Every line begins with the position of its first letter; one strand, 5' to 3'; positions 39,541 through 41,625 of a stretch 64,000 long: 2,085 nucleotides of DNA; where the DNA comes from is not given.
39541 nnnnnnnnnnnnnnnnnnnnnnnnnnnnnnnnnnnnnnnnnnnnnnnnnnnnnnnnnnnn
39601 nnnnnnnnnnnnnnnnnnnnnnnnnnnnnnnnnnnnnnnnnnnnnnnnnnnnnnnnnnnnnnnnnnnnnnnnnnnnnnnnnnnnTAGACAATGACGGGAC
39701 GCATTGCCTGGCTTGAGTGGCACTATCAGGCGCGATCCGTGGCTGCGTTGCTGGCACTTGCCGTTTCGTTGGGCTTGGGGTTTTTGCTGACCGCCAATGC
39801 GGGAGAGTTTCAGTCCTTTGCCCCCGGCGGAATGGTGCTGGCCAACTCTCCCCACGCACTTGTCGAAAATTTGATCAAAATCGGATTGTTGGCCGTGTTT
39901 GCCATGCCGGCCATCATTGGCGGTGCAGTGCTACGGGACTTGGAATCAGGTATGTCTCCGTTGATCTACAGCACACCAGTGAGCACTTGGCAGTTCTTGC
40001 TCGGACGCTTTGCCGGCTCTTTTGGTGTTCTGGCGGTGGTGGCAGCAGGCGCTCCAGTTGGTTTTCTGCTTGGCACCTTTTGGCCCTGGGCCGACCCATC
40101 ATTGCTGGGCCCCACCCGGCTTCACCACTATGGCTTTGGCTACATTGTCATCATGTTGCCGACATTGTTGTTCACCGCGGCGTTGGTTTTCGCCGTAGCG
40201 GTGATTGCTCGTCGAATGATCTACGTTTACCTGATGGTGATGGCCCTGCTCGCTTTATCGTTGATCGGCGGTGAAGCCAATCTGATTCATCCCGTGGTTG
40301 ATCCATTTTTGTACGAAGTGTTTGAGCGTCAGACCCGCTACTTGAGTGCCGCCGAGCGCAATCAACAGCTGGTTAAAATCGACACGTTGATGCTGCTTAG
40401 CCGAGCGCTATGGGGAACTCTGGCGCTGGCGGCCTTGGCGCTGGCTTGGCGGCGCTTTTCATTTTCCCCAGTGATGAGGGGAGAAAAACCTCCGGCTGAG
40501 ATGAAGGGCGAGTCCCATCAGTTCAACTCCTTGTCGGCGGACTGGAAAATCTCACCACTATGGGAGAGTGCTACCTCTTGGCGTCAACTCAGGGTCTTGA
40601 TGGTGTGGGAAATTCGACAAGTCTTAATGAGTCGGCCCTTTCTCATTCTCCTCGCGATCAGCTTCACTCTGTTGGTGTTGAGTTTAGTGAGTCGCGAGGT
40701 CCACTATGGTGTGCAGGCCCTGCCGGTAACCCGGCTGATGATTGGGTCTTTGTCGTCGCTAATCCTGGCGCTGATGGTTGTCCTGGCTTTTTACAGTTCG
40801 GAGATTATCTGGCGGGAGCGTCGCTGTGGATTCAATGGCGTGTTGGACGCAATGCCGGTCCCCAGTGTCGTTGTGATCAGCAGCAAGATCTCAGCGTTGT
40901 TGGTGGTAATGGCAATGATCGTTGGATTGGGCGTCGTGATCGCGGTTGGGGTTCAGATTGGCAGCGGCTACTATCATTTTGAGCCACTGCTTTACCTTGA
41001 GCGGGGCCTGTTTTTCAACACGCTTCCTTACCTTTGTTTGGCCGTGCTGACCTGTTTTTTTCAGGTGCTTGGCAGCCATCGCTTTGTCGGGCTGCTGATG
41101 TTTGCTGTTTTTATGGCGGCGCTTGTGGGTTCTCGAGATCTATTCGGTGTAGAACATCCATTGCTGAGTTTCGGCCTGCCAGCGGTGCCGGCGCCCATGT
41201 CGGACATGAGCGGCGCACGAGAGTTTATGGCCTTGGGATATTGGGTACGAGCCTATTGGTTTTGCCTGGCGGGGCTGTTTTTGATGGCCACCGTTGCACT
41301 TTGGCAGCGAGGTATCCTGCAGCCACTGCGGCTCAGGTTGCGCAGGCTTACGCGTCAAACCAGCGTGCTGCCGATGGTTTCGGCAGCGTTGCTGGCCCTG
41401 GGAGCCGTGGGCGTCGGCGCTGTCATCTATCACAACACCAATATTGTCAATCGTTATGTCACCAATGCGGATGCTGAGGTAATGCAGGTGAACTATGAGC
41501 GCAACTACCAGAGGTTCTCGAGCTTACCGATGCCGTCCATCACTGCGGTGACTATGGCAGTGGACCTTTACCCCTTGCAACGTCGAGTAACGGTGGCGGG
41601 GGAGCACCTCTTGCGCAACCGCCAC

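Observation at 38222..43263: ABC transporter whose permease is fused to an M1 zinc metallopeptidase: a candidate transport-coupled proteolysis system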

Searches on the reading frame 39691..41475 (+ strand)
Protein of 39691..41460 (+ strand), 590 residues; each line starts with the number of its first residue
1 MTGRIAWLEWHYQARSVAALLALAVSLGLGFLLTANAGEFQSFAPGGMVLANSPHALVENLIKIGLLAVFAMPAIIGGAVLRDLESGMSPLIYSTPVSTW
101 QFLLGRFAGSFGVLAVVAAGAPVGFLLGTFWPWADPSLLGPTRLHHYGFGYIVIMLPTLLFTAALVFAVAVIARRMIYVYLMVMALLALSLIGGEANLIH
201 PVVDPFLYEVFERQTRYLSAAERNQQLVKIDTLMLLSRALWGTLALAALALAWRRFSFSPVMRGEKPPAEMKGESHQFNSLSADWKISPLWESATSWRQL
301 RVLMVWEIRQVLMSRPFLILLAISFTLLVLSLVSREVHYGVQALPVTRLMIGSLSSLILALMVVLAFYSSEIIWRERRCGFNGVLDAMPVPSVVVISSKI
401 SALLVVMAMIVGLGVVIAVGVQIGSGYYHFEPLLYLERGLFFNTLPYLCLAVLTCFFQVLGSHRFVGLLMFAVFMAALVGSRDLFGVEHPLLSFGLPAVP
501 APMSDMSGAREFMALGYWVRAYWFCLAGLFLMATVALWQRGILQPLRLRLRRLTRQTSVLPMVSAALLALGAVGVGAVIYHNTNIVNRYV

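Call 52: predict_structure(alignment_id=A4)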
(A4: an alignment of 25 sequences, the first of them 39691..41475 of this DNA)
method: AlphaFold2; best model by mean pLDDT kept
length: 595 residues; sequences in the alignment: 25
mean_pLDDT: 79.4   pTM: 0.71
mean pLDDT of the five models: 79.4, 76.7, 76.4, 76.0, 73.4
residues with pLDDT >= 90: 167; 70-90: 306; 50-70: 76; < 50: 46
segments of 3 or more residues with pLDDT < 50: 262-288, 484-486, 501-509, 589-591
pLDDT, mean of each block of 10 residues (from residue 1): 92 89 89 78 80 91 87 88 75 80 93 95 93 86 91 94 94 86 84 67 88 87 89 92 95 83 43 33 43 81 89 81 84 63 66 78 83 75 63 86 91 90 83 83 86 90 79 74 54 59 44 72 91 84 73 75 91 88 60 48
secondary structure, 60 per line:
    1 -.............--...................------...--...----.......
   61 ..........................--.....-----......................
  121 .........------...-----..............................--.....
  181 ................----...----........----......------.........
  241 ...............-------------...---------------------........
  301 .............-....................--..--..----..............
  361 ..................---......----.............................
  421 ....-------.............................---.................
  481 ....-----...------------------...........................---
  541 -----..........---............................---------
elements in order: H2-14 H17-35 E42-44 E47-49 H54-86 H89-93 H99-129 H144-173 H176-196 H208-215 H220-225 H232-255 H293-313 H315-334 H347-378 H382-387 H392-424 H432-460 H464-484 H511-537 H546-555 H559-586

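Call 54: fold_search(model_id=the predicted structure, library=pdb)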
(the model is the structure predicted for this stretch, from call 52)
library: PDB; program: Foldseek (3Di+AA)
matches with E <= 10: 263; with E <= 0.001: 0
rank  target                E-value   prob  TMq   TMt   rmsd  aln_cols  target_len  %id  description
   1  8k1p_A                5.4e-03  1.00  0.37  0.42  16.2       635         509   16  mycobacterial efflux pump, ADP+vanadate bound state (released 2024-07-17)
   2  8k1o_A                7.3e-03  1.00  0.49  0.56   8.2       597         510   16  mycobacterial efflux pump, AMPPNP bound state (released 2024-07-17)
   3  7znq_Y                9.2e-03  1.00  0.29  0.56   6.5       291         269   15  ABC transporter complex NosDFYL in GDN (released 2022-08-03)
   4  8k1n_C                1.1e-02  1.00  0.37  0.40  17.3       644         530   15  mycobacterial efflux pump, substrate-bound state (released 2024-07-17)
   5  9r1f_A                1.6e-02  0.85  0.19  0.22  26.1       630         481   10  Cryo-EM structure of human MATE1 in complex with metformin (released 2025-11-05)
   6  7o0y_D                2.7e-02  1.00  0.29  0.57   6.2       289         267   17  ABC transporter NosDFY, nucleotide-free in GDN (released 2022-04-13)
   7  7qba_E                2.8e-02  1.00  0.30  0.60   6.2       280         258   19  CryoEM structure of the ABC transporter NosDFY complexed with nitrous oxide reductase NosZ (released 2022-08-03)
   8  8k1m_B                2.9e-02  0.99  0.33  0.37  17.3       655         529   14  mycobacterial efflux pump, apo state (released 2024-07-17)
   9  7qba_D                3.2e-02  1.00  0.29  0.54   6.9       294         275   19  CryoEM structure of the ABC transporter NosDFY complexed with nitrous oxide reductase NosZ (released 2022-08-03)
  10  7o0y_E                4.3e-02  1.00  0.28  0.58   5.5       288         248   17  ABC transporter NosDFY, nucleotide-free in GDN (released 2022-04-13)
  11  4mlb_C                4.3e-02  0.38  0.12  0.14  23.3       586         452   10  Reverse polarity of binding pocket suggests different function of a MOP superfamily transporter from Pyrococcus furios (released 2013-09-25)
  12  6xjh_A                6.0e-02  1.00  0.29  0.61   7.2       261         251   12  PmtCD ABC exporter without the basket domain at C2 symmetry (released 2020-10-14)
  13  7o0z_D                6.0e-02  1.00  0.29  0.56   6.1       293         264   18  ABC transporter NosFY, nucleotide-free in GDN (released 2022-11-02)
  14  8wd6_B                6.0e-02  0.98  0.25  0.29  27.1       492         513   15  Cryo-EM structure of the ABCG25 (released 2023-09-27)
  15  5yck                  6.0e-02  0.44  0.16  0.19  25.1       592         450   12  Crystal structure of a MATE family protein derived from Camelina sativa at 2.3 angstrom (released 2017-09-27)
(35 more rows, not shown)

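Call 62: search_protein_representatives(protein=window:39691-41460:+)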
Query: 590 residues. Proteins with E-value up to 0.001 (for the whole library): 2751; up to 1e-10: 1777; up to 1e-30: 704. The best 150 are listed.
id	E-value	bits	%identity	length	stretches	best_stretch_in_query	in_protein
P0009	3.1e-161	554.2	50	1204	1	5-589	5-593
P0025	2.1e-155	535.0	47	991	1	5-589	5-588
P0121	1.7e-116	406.5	39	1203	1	4-589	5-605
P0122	1.8e-101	356.9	38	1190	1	17-589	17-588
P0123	5.2e-95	335.5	38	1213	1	4-589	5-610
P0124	1.0e-93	331.3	36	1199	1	4-589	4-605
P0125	2.9e-92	326.5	37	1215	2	114-590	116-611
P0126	5.6e-81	289.2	35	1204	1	4-590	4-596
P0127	5.6e-81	289.2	35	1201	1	4-590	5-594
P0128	8.8e-79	282.0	45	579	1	288-590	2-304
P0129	6.8e-77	275.7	31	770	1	4-590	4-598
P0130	1.4e-75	271.4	34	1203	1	1-589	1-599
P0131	4.3e-75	269.8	31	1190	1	6-590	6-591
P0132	4.2e-71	256.6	33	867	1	8-589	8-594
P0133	5.4e-71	256.3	34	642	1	4-589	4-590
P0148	1.8e-66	241.3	30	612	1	2-589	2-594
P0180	8.0e-60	219.4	33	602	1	7-582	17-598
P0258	3.2e-53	197.6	30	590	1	5-580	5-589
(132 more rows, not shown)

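Call 63: find_encoding_contigs(protein=P0148, flank=4000, max_places=3)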
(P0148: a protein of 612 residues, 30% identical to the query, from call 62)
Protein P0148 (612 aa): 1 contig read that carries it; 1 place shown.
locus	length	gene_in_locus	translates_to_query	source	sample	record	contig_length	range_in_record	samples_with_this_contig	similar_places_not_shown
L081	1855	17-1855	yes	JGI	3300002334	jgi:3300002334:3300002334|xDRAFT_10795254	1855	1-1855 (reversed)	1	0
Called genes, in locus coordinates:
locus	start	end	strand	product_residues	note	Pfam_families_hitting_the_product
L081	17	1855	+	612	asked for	?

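Call 64: find_encoding_contigs(protein=P0133, flank=4000, max_places=2)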
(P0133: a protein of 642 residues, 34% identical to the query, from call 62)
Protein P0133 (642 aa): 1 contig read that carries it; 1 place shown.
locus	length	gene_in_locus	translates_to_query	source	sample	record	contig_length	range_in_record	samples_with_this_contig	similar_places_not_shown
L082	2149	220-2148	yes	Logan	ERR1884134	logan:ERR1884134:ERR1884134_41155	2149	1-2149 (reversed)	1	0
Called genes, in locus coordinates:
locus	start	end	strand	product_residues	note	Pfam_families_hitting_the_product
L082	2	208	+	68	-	?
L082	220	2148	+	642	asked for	PF12679:ABC2_membrane_2, PF12698:ABC2_membrane_3, PF12679:ABC2_membrane_2, PF12730:ABC2_membrane_4 (weak)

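Call 65: find_encoding_contigs(protein=P0258, flank=4000, max_places=2)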
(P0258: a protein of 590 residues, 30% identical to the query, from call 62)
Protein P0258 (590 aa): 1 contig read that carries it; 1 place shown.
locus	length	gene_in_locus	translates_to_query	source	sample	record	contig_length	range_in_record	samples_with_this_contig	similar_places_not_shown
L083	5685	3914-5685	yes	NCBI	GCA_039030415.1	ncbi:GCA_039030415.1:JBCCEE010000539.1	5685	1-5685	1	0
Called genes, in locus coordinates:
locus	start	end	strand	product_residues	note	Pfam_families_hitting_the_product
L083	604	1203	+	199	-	-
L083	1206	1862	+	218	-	PF00595:PDZ, PF13180:PDZ_2, PF17820:PDZ_6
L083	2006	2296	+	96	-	PF12840:HTH_20, PF01022:HTH_5 (weak)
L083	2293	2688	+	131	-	PF00903:Glyoxalase, PF13669:Glyoxalase_4 (weak)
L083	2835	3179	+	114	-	-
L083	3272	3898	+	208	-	PF00440:TetR_N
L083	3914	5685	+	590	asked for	?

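Call 66: find_encoding_contigs(protein=P0180, flank=4000, max_places=2)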
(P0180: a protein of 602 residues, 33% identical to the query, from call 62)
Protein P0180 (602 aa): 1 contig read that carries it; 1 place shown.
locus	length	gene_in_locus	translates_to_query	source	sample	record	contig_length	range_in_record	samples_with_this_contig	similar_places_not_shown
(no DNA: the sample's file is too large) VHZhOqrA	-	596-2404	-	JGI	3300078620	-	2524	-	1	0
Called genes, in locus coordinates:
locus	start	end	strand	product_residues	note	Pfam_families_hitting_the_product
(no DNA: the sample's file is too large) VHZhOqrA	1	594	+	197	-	?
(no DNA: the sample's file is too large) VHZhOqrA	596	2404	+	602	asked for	PF12698:ABC2_membrane_3 (weak)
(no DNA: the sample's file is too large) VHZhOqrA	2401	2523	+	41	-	?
